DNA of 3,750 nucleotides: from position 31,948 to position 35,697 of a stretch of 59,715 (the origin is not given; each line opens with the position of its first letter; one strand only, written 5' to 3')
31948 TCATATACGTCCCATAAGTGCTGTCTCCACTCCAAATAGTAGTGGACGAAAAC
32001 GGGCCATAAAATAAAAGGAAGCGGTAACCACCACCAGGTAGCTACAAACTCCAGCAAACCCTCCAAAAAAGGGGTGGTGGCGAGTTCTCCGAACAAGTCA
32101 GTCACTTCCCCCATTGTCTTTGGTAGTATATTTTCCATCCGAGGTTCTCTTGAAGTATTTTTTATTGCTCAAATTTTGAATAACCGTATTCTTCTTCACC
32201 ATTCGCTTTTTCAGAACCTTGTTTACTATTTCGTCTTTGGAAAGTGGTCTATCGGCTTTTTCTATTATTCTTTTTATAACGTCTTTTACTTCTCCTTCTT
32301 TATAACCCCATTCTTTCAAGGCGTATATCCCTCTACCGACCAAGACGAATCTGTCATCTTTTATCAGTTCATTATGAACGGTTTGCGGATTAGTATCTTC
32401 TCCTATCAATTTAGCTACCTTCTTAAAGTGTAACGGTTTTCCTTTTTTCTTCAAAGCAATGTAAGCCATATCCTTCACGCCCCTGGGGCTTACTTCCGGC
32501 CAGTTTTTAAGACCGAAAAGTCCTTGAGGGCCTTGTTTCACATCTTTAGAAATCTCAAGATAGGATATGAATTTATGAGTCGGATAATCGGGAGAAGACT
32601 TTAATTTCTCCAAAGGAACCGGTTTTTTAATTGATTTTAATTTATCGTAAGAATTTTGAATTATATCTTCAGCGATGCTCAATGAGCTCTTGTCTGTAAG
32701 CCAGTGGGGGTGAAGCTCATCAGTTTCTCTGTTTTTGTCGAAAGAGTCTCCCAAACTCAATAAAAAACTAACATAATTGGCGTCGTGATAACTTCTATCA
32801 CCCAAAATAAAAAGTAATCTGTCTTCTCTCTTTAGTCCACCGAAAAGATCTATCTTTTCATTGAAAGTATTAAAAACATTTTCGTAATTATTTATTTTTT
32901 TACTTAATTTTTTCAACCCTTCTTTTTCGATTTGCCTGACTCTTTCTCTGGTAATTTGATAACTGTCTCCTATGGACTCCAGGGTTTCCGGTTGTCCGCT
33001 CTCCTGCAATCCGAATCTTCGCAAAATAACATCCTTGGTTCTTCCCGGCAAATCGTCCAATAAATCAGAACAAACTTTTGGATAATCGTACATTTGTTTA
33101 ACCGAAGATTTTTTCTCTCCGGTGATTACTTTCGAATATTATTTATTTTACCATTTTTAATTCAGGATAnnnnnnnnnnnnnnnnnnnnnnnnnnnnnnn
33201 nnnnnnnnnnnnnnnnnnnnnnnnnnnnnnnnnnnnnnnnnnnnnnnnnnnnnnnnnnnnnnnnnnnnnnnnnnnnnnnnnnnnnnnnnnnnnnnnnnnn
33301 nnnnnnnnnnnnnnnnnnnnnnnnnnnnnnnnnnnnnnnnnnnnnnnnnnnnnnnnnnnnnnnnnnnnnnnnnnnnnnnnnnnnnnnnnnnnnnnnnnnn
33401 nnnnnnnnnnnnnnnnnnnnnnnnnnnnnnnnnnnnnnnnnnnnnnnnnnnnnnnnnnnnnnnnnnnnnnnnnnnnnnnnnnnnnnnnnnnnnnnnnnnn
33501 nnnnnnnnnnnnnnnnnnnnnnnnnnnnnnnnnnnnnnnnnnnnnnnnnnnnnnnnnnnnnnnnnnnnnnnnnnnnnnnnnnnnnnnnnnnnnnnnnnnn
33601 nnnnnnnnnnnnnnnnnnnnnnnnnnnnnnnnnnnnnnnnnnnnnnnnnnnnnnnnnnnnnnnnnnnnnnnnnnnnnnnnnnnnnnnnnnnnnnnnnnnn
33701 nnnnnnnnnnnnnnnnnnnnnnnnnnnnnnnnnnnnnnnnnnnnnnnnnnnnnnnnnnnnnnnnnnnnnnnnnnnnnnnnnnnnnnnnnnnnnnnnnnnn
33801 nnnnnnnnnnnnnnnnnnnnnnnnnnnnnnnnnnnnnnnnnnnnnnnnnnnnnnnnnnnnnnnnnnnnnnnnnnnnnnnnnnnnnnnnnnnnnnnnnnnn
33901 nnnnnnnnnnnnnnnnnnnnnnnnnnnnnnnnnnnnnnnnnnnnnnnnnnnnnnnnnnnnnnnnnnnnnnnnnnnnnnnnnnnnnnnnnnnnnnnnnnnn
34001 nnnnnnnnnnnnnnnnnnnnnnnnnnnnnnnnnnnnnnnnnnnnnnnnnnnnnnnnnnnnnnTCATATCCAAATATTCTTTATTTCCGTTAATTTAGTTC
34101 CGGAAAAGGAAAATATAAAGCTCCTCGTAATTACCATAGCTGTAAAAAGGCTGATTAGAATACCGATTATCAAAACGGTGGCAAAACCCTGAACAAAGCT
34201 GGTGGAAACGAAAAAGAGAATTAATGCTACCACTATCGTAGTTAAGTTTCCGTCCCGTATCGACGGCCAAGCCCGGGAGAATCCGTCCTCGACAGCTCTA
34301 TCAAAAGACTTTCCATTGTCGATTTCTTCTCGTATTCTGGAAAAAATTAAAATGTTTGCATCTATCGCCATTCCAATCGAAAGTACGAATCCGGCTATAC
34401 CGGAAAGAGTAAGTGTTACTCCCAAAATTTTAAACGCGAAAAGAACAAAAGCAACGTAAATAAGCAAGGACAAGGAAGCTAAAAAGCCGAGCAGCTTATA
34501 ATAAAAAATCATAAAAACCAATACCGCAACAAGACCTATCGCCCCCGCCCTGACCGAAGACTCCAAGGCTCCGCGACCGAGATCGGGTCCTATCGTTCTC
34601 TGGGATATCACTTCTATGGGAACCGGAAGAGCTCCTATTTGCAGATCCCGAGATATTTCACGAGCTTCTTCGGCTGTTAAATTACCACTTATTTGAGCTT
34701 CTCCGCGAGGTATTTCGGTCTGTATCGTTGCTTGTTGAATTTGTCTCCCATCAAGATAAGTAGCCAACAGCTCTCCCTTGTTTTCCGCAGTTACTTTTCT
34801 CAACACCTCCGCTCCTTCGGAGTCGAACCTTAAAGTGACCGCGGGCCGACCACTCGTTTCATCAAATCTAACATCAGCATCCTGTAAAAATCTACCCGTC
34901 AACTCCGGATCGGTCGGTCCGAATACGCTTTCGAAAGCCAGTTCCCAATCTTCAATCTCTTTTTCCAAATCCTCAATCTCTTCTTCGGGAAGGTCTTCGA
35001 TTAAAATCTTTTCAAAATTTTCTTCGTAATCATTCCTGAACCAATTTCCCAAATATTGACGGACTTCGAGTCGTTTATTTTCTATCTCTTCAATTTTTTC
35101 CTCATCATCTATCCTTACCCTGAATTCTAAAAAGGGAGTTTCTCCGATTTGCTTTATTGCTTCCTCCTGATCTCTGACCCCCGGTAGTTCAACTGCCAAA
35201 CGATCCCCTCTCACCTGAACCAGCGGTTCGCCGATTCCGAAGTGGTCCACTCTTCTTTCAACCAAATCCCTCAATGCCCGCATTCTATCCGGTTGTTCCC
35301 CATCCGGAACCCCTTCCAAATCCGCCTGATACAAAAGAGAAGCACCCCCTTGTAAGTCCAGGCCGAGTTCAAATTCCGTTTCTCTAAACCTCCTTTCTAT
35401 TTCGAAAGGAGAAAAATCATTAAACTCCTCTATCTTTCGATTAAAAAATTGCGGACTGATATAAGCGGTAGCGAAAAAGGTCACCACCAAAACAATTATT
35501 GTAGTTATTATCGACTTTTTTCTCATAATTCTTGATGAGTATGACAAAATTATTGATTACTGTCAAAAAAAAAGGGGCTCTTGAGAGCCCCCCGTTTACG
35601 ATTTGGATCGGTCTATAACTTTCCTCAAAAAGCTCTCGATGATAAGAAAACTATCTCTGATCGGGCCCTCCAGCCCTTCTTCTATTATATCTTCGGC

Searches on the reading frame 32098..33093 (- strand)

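Call 93: search_protein_families(library=pfam, proteins=[window:32098-33093:-], max_evalue=0.0001)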
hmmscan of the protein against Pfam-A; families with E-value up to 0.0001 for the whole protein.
window:32098-33093:- (331 aa): 2 families
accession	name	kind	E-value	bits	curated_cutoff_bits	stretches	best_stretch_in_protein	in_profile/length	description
PF04545.22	Sigma70_r4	-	1.2e-14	54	24.1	1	11-64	1-49/50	Sigma-70, region 4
PF05066.19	HARE-HTH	-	5.5e-09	36.7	25.9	0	269-308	3-44/71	HB1, ASXL, restriction endonuclease HTH domain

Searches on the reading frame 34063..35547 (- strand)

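Call 93: search_protein_families(library=pfam, proteins=[window:34063-35547:-], max_evalue=0.0001)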
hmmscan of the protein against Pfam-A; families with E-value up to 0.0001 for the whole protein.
window:34063-35547:- (494 aa): 4 families
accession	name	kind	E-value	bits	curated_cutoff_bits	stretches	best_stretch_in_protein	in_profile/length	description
PF22599.2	SecDF_P1_head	-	8.4e-25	87.3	27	1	213-309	18-114/114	SecDF, P1 head subdomain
PF21760.3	SecD_1st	-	6e-15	54.9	27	1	92-143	4-56/60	Protein translocase subunit SecDF, P1 domain, N-terminal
PF02355.23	SecD_SecF_C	-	1.9e-14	53.9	20.5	1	311-477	13-182/189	Protein export membrane protein SecD/SecF, C-terminal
PF03176.21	MMPL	-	6.4e-12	45.5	20.5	1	323-474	137-295/333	MMPL family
